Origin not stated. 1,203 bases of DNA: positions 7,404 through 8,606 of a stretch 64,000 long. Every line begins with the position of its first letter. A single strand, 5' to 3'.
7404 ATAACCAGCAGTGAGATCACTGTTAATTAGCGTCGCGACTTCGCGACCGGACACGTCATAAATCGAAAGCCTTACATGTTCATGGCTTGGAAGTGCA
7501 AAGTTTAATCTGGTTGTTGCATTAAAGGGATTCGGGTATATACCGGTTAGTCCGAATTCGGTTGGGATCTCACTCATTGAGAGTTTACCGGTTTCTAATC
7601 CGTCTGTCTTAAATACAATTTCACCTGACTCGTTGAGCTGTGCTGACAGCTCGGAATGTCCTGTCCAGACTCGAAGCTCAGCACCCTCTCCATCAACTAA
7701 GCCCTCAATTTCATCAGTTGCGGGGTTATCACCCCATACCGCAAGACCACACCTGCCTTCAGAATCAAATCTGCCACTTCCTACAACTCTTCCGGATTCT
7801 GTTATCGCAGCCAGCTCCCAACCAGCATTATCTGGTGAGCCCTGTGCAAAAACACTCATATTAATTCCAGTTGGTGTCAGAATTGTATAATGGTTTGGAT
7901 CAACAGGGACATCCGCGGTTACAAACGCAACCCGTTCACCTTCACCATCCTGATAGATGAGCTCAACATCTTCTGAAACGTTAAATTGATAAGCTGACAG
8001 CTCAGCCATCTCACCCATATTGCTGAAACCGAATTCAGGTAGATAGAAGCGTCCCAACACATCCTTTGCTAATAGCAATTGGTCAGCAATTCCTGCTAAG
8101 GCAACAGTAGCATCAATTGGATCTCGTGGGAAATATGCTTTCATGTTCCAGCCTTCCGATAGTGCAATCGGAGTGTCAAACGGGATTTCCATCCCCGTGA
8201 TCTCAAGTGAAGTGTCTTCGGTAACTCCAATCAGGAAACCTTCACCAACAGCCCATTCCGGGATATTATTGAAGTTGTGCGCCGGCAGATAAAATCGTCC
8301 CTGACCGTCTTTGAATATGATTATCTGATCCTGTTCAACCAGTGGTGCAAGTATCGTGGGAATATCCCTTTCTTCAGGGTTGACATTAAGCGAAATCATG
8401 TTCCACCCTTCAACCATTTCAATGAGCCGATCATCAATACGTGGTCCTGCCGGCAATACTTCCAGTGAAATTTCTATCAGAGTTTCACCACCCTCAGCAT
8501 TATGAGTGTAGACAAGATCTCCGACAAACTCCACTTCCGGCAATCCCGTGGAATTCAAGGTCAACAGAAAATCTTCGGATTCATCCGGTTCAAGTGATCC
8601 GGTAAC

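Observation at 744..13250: Shared ~390-aa C-terminal cassette fused to different enzymatic N-terminal regions (beta-helix vs C25 protease)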

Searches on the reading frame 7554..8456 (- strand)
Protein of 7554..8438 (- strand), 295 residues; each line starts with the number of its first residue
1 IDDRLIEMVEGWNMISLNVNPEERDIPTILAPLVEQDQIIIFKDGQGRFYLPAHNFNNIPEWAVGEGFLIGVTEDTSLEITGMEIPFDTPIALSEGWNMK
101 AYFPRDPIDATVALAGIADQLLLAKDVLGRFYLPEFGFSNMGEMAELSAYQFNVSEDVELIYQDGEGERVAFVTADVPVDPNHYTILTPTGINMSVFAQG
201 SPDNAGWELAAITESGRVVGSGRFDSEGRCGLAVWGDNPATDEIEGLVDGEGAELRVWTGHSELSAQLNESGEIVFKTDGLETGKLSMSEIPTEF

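Call 13: find_homologous_proteins(query=window:7554-8438:-, max_evalue=0.001)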
Query seq(295 aa) (295 aa): 27 proteins with E <= 0.001 among 1870 candidates.
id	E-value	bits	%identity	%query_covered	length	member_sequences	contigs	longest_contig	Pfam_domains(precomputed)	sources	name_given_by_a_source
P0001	2.5e-78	281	49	99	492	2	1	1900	PF18962.8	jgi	-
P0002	1.6e-73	265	45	98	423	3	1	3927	PF18962.8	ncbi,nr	ncbi:MAG: T9SS type A sorting domain-containing protein, partial [Calditrichaeota bacterium]|nr:T9SS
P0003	1.5e-52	197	43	81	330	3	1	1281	PF18962.8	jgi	-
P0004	2.3e-49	186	40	98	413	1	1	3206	PF18962.8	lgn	-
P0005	1.4e-44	170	37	100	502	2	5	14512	PF18962.8,PF13860.13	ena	-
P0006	1.0e-43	168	36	98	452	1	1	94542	PF18962.8,PF13860.13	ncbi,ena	-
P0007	1.3e-43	167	38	97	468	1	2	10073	PF18962.8,PF13860.13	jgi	-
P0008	2.4e-43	166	45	67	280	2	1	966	PF18962.8,PF13860.13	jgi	jgi:hypothetical protein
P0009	2.7e-42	163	38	99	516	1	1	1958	PF18962.8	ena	-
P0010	2.0e-41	160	50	53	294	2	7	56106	-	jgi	-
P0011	2.4e-40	157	35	95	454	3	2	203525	-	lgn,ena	-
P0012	2.6e-39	153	35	94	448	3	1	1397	PF18962.8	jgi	jgi:hypothetical protein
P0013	3.3e-39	153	36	91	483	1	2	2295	PF18962.8,PF13860.13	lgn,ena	-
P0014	6.7e-39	152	35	97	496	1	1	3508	PF18962.8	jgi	-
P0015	7.7e-39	152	47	55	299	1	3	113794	-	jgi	-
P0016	3.1e-38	150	48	51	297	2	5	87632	-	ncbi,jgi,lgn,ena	-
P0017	7.4e-37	145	45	55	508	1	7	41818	PF14870.13,PF02012.27,PF15902.13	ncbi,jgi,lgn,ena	-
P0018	2.0e-35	140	32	94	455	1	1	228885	-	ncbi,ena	-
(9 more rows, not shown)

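Call 28: search_protein_representatives(alignment_id=A3)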
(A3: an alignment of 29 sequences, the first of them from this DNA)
Query: 29 sequences, 295 profile positions. Proteins with E-value up to 0.001 (for the whole library): 14833; up to 1e-10: 8756; up to 1e-30: 3239. The best 150 are listed.
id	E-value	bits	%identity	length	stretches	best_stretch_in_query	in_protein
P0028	6.3e-184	626.3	-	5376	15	187-293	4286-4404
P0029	2.9e-181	617.5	-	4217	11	5-293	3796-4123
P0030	4.1e-174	594.1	-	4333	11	6-293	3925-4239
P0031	1.8e-171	585.4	-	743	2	9-293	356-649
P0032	1.3e-157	539.9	-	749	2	8-290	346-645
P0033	1.1e-156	536.9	-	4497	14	190-293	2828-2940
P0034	3.1e-153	525.5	-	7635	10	10-293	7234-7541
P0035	1.8e-151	519.7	-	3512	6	6-294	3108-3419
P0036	5.8e-149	511.5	-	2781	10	190-291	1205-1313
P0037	3.7e-145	499.0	-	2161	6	5-294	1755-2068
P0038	8.0e-144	494.7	-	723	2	4-292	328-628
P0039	5.0e-138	475.6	-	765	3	8-249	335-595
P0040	6.3e-134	462.2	-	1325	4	5-293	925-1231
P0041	6.6e-134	462.1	-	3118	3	6-293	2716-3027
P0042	9.4e-134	461.6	-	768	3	5-292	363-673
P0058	1.7e-117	408.2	-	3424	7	10-221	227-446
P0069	2.5e-113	394.6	-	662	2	11-294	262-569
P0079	2.8e-109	381.2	-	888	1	6-294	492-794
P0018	3.6e-103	361.2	-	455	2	5-292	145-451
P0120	1.3e-102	359.4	-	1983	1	8-294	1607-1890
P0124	4.8e-102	357.5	-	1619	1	10-293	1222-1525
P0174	1.0e-96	340.0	-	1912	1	4-293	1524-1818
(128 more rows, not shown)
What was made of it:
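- The exhaustive profile search found 14,833 representatives at E<=1e-3 and 3,239 at E<=1e-30 (call 28).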

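Call 42: find_homologous_proteins(query=A3, max_evalue=1e-10)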
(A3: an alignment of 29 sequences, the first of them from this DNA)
Query A3 (29 sequences) (294 aa, profile of the alignment): 151 proteins with E <= 1e-10 among 8000 candidates; the best 120 are listed.
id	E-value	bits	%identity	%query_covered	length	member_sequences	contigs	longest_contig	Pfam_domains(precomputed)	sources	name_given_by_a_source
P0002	8.1e-104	365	45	96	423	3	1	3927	PF18962.8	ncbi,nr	ncbi:MAG: T9SS type A sorting domain-containing protein, partial [Calditrichaeota bacterium]|nr:T9SS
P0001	1.2e-99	351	49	97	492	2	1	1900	PF18962.8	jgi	-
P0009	1.4e-99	351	38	95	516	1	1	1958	PF18962.8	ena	-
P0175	1.3e-95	338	51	96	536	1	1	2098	PF18962.8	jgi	-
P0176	1.1e-85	305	32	93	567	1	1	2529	PF18962.8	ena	-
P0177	8.7e-83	296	39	97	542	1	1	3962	PF18962.8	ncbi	ncbi:MAG: T9SS type A sorting domain-containing protein, partial [Calditrichota bacterium]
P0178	1.0e-82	296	36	90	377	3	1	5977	PF18962.8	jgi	-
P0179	3.2e-81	291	31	89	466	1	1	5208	PF18962.8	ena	-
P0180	1.3e-80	289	29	94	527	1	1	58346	PF18962.8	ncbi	ncbi:MAG: T9SS type A sorting domain-containing protein [bacterium]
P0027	2.5e-80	288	28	94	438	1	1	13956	PF18962.8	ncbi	ncbi:MAG: T9SS type A sorting domain-containing protein, partial [bacterium]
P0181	1.2e-78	282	30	96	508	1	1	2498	PF18962.8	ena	-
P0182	8.8e-78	280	33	86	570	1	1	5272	PF18962.8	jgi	jgi:hypothetical protein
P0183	2.5e-76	275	35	85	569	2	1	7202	PF18962.8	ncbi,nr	ncbi:T9SS type A sorting domain-containing protein [candidate division KSB1 bacterium]|nr:T9SS type 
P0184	1.5e-75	272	31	96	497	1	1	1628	PF18962.8,PF13860.13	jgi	jgi:hypothetical protein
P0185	3.5e-74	268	30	96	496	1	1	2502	PF18962.8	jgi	jgi:hypothetical protein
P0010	4.1e-70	254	50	53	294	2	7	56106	-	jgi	-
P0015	2.7e-68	248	47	55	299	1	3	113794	-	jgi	-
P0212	4.2e-59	218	30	90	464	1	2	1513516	PF18962.8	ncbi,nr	ncbi:MAG: T9SS type A sorting domain-containing protein [Candidatus Kapabacteria bacterium]|nr:T9SS 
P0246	4.4e-44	169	31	55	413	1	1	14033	-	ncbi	ncbi:MAG: hypothetical protein ACPG8W_09020 [Candidatus Promineifilaceae bacterium]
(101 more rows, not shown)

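Call 43: search_solved_structures(query=A3, max_evalue=10)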
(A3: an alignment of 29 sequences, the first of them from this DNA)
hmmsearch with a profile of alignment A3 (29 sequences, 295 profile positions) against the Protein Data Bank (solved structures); distinct sequences matched with E-value up to 10: 0.

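Call 44: search_protein_families(library=pfam, alignment_id=A3, max_evalue=1)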
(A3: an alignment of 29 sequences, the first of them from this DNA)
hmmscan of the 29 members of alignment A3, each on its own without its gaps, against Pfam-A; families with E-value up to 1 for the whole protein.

A. member 1, seq(294 aa): 0 families

B. families by the number of members that match (of 29 scanned): 7 families
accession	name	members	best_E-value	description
PF18666.6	CBM64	1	0.043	Carbohydrate-binding module 64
PF08327.17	AHSA1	1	0.082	Activator of Hsp90 ATPase homolog 1-like protein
PF11974.14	bMG3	1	0.1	Bacterial alpha-2-macroglobulin MG3 domain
PF19008.5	DUF5737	1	0.12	Family of unknown function (DUF5737)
PF07335.16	Glyco_hydro_75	1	0.18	Fungal chitosanase of glycosyl hydrolase group 75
PF17785.7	PUA_3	1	0.24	PUA-like domain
PF07179.17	SseB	1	0.24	SseB protein N-terminal domain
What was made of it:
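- On Ordinary Ig/FN3/PKD/Big domain families: 29 members at E<=1 gave only scattered single hits (call 44).
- On Carbohydrate-binding modules: Only 1 of 29 members gave a weak CBM64 hit at E 0.043 (call 44).
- There is no similarity to any CBM family; only 1 of 29 members gave a weak CBM64 hit, E 0.043 (call 44).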

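Call 46: search_protein_families(library=pfam, alignment_id=A6, max_evalue=0.00001)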
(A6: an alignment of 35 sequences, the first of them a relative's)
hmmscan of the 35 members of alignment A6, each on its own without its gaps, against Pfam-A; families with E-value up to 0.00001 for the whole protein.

A. member 1, P0044 (1334 aa): 5 families
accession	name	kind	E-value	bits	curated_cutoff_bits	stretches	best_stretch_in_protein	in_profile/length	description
PF05547.17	Peptidase_M6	-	1e-25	91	22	1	67-274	36-282/294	Immune inhibitor A peptidase M6, catalytic domain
PF00932.25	LTD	-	1.1e-15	58.4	34.3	1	445-550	8-106/109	Lamin Tail Domain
PF18962.6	Por_Secre_tail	-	4.4e-09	36.9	27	1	1255-1330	2-73/75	Secretion system C-terminal sorting domain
PF13860.13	FlgD_ig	-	3.2e-08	33.9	27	1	1268-1322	17-77/79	FlgD Ig-like domain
PF22544.2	HYDIN_VesB_CFA65-like_Ig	-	1.6e-06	28.7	25.5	1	607-687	23-98/100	HYDIN/CFA65/VesB-like, Ig-like domain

B. families by the number of members that match (of 35 scanned): 44 families (the first 25 are shown)
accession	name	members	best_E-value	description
PF18962.6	Por_Secre_tail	35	1.2e-10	Secretion system C-terminal sorting domain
PF22544.2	HYDIN_VesB_CFA65-like_Ig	14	7.5e-38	HYDIN/CFA65/VesB-like, Ig-like domain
PF15780.11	ASH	11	1.7e-23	Abnormal spindle-like microcephaly-assoc'd, ASPM-SPD-2-Hydin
PF22073.2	Cep192_D4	10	2e-31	Cep192 domain 4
PF07610.17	DUF1573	10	3.2e-24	Protein of unknown function (DUF1573)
PF12371.14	TMEM131_like_N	9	2.4e-26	Transmembrane protein 131-like N-terminal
PF13860.13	FlgD_ig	9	4.7e-09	FlgD Ig-like domain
PF08309.17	LVIVD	7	3.5e-100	LVIVD repeat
PF22067.2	Cep192_D3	7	8.1e-17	Cep192 domain 3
PF09826.15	Beta_propel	6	5.7e-13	Beta propeller domain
PF24507.1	Ig_CFAP65_4th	6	9.6e-13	CFAP65, fourth Ig-like domain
PF13620.12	CarboxypepD_reg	4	5.8e-10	Carboxypeptidase regulatory-like domain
PF13229.12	Beta_helix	3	2e-21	Right handed beta helix region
PF24798.1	Ig-CFAP74_4th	3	3.4e-10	CFAP74 forth Ig-like domain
PF13715.12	CarbopepD_reg_2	3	7.7e-09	CarboxypepD_reg-like domain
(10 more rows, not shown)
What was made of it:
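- Their heads are diverse: M6, S8, Beta_helix, LVIVD, FG-GAP, Laminin_G_3, PMP and cadherin-like (call 46).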

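Call 47: find_encoding_contigs(protein=P0015, flank=8000, max_places=2)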
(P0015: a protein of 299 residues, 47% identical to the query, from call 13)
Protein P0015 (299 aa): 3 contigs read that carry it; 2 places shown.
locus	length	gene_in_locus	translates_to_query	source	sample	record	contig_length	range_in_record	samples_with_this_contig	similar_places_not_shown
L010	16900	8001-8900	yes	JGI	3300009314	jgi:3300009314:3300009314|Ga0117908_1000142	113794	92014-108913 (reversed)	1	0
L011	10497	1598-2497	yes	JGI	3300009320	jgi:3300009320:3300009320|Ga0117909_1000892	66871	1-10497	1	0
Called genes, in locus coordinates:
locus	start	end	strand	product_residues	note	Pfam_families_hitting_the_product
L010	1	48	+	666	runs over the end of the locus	PF01134:GIDA, PF07992:Pyr_redox_2 (faint), PF12831:FAD_oxidored (weak), PF21680:GIDA_C_1st, PF13932:SAM_GIDA_C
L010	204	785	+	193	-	PF02527:GidB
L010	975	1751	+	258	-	-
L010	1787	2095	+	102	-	PF11950:DUF3467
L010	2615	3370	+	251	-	PF03462:PCRF, PF00472:RF-1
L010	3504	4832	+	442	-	PF01966:HD (weak), PF19276:HD_assoc_2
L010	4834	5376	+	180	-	-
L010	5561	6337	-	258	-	PF19190:BACON_2, PF22076:Cep192_D6 (weak), PF22544:HYDIN_VesB_CFA65-like_Ig (faint)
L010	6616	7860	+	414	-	-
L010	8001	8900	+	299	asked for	-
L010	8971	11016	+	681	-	PF00246:Peptidase_M14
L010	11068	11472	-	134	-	PF11969:DcpS_C, PF01230:HIT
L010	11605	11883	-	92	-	PF02604:PhdYeFM_antitox, PF12910:PHD_like (weak)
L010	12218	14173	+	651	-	PF13431:TPR_17 (faint), PF04932:Wzy_C, PF07719:TPR_2 (faint), PF13181:TPR_8 (faint), PF13424:TPR_12 (weak), PF14559:TPR_19 (faint), PF00515:TPR_1 (weak), PF13176:TPR_7 (faint)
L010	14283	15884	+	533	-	PF22842:Pel9A-like_beta_helix (weak), PF13229:Beta_helix, PF05048:NosD (weak), PF13229:Beta_helix, PF18962:Por_Secre_tail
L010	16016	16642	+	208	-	PF02985:HEAT (faint), PF13646:HEAT_2, PF03130:HEAT_PBS (weak)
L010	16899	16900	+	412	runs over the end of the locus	PF22066:Cep192_D8 (faint), PF22544:HYDIN_VesB_CFA65-like_Ig (faint)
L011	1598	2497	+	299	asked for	-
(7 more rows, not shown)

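Call 48: find_encoding_contigs(protein=P0016, flank=8000, max_places=2)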
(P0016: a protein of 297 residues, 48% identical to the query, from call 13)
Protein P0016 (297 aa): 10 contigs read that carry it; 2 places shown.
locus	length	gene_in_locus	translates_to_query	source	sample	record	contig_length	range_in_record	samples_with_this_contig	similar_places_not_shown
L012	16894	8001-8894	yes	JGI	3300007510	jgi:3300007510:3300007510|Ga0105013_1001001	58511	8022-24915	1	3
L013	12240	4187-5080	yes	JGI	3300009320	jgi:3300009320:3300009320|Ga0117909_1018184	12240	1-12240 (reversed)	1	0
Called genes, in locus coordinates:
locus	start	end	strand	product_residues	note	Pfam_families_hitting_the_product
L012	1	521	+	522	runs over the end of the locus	PF02743:dCache_1, PF00512:HisKA (weak), PF02518:HATPase_c, PF14501:HATPase_c_5 (weak)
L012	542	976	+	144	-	PF00072:Response_reg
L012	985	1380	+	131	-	PF00072:Response_reg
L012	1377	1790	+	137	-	PF00072:Response_reg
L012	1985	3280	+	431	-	PF01925:TauE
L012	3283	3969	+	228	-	-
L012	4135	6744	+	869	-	PF01326:PPDK_N, PF00391:PEP-utilizers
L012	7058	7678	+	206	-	PF03848:TehB, PF13489:Methyltransf_23, PF13847:Methyltransf_31, PF08241:Methyltransf_11, PF08242:Methyltransf_12, PF13649:Methyltransf_25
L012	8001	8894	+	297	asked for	-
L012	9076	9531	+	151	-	PF05598:DUF772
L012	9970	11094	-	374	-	PF01208:URO-D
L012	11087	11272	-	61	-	PF13443:HTH_26 (weak), PF13560:HTH_31 (weak), PF01381:HTH_3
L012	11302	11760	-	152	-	-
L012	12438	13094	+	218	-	PF02163:Peptidase_M50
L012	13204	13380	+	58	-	-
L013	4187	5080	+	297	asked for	-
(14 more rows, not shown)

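Call 51: list_cluster_members(proteins=[P0016, P0017, P0018, P0006, P0028, P0029, P0034, P0058, P0120, P0031])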
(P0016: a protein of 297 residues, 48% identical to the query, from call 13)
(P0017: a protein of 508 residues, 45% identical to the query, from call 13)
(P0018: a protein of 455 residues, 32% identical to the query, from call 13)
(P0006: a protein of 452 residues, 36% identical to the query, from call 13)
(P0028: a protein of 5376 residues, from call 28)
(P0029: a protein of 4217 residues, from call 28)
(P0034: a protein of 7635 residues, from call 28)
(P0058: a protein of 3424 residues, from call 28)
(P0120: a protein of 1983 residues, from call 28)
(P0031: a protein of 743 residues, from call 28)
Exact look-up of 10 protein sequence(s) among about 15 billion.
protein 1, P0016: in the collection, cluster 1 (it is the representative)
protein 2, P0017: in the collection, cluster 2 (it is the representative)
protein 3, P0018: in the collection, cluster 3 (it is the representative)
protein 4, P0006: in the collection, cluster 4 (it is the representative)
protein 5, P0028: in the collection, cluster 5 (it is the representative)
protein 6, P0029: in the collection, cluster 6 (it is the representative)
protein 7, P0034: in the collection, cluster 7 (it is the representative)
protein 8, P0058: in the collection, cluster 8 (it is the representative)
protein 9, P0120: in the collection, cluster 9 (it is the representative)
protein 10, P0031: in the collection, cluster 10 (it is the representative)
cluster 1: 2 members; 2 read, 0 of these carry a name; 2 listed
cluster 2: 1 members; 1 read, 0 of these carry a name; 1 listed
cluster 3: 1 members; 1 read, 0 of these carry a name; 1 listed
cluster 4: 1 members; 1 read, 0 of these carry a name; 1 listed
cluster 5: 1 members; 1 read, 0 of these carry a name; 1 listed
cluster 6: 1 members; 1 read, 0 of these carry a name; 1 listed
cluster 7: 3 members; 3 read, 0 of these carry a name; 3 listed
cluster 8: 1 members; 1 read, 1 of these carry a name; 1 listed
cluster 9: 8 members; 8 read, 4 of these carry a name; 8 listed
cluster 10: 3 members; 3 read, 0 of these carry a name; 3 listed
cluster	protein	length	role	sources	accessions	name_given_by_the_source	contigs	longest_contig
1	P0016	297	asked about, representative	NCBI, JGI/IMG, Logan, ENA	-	-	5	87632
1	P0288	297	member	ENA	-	-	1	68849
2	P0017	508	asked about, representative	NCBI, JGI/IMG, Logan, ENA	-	-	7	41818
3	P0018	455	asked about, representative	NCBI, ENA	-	-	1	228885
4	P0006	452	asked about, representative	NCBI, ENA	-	-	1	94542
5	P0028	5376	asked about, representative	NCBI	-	-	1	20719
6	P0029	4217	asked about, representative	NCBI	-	-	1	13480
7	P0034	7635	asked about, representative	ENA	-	-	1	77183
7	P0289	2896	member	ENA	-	-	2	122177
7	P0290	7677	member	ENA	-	-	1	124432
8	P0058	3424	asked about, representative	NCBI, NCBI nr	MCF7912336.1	MAG: PKD domain-containing protein [Candidatus Cloacimonetes bacterium] | PKD domain-containing protein [Candidatus Cloacimonadota bacterium]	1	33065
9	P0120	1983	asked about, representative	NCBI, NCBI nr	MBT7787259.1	MAG: T9SS type A sorting domain-containing protein [Calditrichaeota bacterium] | T9SS type A sorting domain-containing protein [Calditrichota bacterium]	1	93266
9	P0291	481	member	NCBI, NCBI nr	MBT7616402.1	MAG: hypothetical protein HN590_03860, partial [Calditrichaeota bacterium] | hypothetical protein [Calditrichota bacterium]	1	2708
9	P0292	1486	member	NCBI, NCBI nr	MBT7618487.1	MAG: T9SS type A sorting domain-containing protein, partial [Calditrichaeota bacterium] | T9SS type A sorting domain-containing protein [Calditrichota bacterium]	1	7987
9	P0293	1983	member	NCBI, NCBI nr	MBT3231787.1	MAG: T9SS type A sorting domain-containing protein [Calditrichaeota bacterium] | T9SS type A sorting domain-containing protein [Calditrichota bacterium]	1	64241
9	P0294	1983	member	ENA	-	-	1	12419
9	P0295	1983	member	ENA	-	-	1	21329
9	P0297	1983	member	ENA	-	-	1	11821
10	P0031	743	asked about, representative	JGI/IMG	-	-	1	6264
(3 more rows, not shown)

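Call 68: find_encoding_contigs(protein=P0212, flank=8000, max_places=1)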
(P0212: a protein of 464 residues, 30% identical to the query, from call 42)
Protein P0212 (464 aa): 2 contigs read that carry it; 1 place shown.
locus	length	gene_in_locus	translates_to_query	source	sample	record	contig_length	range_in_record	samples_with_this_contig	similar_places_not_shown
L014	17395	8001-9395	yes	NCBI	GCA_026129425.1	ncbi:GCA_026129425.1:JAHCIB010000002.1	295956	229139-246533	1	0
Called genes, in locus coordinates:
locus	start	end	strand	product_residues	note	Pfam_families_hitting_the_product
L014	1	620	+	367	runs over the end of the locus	-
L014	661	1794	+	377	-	-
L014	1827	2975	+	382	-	-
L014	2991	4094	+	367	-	-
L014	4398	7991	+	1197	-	PF05658:YadA_head (weak), PF13884:Peptidase_S74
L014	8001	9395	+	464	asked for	PF18962:Por_Secre_tail (weak)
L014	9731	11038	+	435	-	PF24796:WDR55 (weak), PF24814:WD40_Prp19, PF25175:Beta-prop_WDR5, PF00400:WD40 (weak), PF23381:Beta-prop_IFT122_1st (weak), PF25174:Beta-prop_THOC3, PF24814:WD40_Prp19, PF18962:Por_Secre_tail, +15 more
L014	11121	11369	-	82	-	-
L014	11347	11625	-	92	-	PF04365:BrnT_toxin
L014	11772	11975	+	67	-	-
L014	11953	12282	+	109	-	PF02452:PemK_toxin (weak)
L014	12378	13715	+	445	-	PF18962:Por_Secre_tail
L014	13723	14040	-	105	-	PF01909:NTP_transf_2 (weak), PF18765:Polbeta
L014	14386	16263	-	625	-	PF00149:Metallophos, PF02872:5_nucleotid_C, PF18962:Por_Secre_tail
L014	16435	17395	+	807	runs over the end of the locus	PF00512:HisKA, PF02518:HATPase_c, PF14501:HATPase_c_5 (weak)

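Call 69: find_encoding_contigs(protein=P0180, flank=8000, max_places=1)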
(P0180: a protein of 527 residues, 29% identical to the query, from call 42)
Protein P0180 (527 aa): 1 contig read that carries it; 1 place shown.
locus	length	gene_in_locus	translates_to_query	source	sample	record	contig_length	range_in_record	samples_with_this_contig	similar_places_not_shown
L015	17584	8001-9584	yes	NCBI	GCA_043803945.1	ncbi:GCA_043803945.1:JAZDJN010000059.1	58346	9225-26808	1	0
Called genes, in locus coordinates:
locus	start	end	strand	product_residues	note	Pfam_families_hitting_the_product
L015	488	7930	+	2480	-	PF21471:Reelin_subrepeat-B (faint), PF00629:MAM (faint), PF20773:InhA-like_MAM, PF13620:CarboxypepD_reg (weak), PF13860:FlgD_ig, PF18962:Por_Secre_tail (weak)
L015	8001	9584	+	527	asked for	PF18962:Por_Secre_tail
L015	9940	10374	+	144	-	PF00571:CBS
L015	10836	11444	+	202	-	PF07638:Sigma70_ECF (weak), PF04542:Sigma70_r2, PF08281:Sigma70_r4_2, PF04545:Sigma70_r4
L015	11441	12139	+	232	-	-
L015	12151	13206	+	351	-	-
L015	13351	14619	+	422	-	-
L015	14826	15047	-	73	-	-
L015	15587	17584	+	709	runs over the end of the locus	PF00930:DPPIV_N, PF00756:Esterase (faint), PF26549:Tricorn_N (faint), PF00326:Peptidase_S9, PF08840:BAAT_C (faint)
